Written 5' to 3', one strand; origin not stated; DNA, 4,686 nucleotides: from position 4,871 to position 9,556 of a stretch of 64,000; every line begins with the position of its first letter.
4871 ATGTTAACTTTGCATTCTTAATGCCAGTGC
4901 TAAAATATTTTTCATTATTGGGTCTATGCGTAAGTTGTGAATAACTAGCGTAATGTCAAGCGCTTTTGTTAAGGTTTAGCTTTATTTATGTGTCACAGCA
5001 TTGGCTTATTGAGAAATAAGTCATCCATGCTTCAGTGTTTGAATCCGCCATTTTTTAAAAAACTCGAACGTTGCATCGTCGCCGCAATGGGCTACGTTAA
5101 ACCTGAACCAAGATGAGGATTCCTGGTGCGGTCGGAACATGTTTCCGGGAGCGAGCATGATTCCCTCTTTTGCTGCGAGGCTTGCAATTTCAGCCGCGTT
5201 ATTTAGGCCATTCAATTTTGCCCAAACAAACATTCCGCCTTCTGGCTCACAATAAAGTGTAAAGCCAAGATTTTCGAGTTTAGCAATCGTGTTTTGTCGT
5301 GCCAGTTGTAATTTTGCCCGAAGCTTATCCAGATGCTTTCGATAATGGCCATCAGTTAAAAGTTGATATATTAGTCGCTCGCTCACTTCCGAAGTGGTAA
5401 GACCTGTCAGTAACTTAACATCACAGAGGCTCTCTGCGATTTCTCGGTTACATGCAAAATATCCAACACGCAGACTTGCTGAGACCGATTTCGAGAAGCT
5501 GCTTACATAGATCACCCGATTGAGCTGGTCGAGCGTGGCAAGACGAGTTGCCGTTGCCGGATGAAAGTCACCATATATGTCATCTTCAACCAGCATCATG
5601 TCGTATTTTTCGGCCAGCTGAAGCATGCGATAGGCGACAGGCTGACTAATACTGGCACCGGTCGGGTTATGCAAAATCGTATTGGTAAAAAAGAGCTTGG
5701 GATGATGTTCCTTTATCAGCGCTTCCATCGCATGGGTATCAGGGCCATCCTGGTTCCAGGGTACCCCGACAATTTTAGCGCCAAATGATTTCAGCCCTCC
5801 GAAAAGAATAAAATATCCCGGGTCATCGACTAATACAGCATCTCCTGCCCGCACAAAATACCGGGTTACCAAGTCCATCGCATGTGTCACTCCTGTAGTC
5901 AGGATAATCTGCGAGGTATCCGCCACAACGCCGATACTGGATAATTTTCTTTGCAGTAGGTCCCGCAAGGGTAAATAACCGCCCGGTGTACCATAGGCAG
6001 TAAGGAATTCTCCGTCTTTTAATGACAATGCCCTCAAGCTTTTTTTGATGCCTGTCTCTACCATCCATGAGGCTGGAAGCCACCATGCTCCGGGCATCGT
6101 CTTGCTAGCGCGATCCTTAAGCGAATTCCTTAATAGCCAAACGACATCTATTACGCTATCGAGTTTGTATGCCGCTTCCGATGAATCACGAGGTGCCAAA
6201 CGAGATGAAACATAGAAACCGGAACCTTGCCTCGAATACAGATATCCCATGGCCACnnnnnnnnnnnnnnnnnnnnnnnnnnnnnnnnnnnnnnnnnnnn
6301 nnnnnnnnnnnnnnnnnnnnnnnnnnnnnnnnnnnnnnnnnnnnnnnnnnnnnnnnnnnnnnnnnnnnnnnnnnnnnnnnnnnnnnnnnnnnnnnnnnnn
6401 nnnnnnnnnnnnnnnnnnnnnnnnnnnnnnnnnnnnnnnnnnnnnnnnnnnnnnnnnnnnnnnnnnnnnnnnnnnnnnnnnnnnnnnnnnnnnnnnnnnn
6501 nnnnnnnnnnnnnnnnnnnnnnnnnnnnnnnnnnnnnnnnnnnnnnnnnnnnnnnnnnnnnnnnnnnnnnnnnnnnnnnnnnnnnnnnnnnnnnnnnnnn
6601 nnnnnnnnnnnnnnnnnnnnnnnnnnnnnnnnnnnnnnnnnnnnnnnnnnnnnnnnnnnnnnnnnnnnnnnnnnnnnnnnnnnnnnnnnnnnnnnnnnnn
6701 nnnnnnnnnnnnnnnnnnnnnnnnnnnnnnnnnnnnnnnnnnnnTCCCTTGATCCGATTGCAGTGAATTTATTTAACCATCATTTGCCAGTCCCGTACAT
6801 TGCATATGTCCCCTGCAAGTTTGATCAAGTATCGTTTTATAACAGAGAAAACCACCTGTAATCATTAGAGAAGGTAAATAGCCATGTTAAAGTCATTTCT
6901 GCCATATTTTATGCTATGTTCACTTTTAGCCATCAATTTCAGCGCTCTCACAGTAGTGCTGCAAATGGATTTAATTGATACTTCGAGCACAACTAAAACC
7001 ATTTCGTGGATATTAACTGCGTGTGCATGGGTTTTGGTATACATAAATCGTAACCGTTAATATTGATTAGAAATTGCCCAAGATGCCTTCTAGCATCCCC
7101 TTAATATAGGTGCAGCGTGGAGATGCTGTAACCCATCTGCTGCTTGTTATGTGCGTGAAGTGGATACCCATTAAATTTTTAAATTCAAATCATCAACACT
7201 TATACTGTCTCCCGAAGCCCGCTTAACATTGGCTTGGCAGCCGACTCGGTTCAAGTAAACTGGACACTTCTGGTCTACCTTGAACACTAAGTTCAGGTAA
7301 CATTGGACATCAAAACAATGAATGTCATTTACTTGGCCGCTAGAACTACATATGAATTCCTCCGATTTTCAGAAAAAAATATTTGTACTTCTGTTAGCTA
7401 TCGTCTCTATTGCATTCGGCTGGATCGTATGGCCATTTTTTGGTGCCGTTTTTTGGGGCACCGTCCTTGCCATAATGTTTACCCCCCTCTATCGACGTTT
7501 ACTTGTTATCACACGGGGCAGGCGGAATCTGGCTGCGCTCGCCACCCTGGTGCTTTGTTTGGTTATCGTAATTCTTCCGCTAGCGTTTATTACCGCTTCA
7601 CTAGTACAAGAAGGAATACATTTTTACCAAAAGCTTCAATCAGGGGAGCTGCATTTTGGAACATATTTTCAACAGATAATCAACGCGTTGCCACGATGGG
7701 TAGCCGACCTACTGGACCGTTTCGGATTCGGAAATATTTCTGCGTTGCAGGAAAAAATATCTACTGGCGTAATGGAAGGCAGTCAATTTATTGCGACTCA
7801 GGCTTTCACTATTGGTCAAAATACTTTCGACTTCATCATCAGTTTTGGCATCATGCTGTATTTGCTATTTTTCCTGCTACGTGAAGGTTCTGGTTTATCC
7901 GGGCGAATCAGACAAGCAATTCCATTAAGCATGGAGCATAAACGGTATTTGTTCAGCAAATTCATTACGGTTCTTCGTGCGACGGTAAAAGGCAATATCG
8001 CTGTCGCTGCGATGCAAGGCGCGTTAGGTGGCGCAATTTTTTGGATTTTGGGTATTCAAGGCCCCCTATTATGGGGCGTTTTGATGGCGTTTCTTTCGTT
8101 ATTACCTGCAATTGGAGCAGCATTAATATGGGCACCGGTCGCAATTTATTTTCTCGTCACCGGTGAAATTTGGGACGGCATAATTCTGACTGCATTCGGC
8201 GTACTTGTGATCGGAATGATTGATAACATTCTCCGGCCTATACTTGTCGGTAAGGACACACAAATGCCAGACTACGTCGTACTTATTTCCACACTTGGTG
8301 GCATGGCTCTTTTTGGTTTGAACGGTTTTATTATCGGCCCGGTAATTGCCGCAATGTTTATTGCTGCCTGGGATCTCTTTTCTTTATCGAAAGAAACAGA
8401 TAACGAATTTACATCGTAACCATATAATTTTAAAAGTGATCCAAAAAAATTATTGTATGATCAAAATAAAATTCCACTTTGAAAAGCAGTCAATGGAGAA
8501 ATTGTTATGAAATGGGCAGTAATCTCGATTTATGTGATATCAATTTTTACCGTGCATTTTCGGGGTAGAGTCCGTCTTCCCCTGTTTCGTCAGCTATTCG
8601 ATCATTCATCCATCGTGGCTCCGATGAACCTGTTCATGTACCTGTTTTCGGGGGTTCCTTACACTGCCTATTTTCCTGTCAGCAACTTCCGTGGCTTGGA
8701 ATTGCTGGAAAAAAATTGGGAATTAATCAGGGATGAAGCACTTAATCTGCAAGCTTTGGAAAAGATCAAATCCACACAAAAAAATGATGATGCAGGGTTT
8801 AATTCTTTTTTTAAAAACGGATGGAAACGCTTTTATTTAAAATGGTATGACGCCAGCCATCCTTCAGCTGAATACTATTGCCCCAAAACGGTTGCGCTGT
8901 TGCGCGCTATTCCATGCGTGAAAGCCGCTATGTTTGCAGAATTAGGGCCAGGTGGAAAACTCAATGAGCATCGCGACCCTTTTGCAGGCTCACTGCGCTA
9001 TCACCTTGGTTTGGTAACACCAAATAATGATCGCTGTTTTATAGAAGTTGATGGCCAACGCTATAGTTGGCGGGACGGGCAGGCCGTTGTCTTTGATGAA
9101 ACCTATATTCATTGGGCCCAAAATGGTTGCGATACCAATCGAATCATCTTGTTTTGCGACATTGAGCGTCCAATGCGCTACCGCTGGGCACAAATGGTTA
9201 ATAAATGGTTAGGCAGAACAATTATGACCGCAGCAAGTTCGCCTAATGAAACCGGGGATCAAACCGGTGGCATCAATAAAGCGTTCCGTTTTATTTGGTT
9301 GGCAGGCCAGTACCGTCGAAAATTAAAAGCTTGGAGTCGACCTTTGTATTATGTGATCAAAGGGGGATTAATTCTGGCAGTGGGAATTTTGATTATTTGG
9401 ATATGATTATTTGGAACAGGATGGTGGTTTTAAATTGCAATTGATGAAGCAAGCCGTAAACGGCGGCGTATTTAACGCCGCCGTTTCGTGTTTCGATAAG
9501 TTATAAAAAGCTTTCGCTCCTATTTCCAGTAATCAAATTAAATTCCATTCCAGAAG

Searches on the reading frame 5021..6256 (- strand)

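Call 17: search_protein_families(library=pfam, proteins=[window:5021-6256:-], max_evalue=0.001)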
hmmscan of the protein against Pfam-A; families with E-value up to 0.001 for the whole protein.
window:5021-6256:- (411 aa): 2 families
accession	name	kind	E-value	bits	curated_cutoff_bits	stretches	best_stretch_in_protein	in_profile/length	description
PF00155.27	Aminotran_1_2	-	6.5e-39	134.6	19.7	1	75-392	28-350/361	Aminotransferase class I and II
PF12897.13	Asp_aminotransf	-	5.5e-12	45.7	27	1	118-376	103-376/421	Aspartate amino-transferase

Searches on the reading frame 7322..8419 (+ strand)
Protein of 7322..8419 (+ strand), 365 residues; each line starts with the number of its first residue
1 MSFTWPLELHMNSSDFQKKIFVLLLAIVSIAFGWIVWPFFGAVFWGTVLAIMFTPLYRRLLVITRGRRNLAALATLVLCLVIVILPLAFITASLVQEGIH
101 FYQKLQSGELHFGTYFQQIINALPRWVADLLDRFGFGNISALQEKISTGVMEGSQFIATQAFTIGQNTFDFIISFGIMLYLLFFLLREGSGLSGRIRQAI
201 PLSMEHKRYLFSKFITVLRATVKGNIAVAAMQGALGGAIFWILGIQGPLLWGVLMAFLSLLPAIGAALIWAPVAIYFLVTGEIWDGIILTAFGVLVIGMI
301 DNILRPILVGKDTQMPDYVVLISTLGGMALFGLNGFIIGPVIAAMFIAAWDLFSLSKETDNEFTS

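Call 17: search_protein_families(library=pfam, proteins=[window:7322-8419:+], max_evalue=0.001)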
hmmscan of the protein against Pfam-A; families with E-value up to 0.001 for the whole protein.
window:7322-8419:+ (365 aa): 1 family
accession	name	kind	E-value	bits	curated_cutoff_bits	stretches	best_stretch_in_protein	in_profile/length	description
PF01594.21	AI-2E_transport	-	3.9e-56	191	34.3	1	24-351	2-324/327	AI-2E family transporter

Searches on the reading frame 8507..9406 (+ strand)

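Call 17: search_protein_families(library=pfam, proteins=[window:8507-9406:+], max_evalue=0.001)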
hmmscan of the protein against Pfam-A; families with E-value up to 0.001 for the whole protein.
window:8507-9406:+ (299 aa): 1 family
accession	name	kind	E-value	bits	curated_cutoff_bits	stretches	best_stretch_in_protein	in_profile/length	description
PF05118.21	Asp_Arg_Hydrox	-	8.7e-50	169.1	22.6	1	68-222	1-157/157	Aspartyl/Asparaginyl beta-hydroxylase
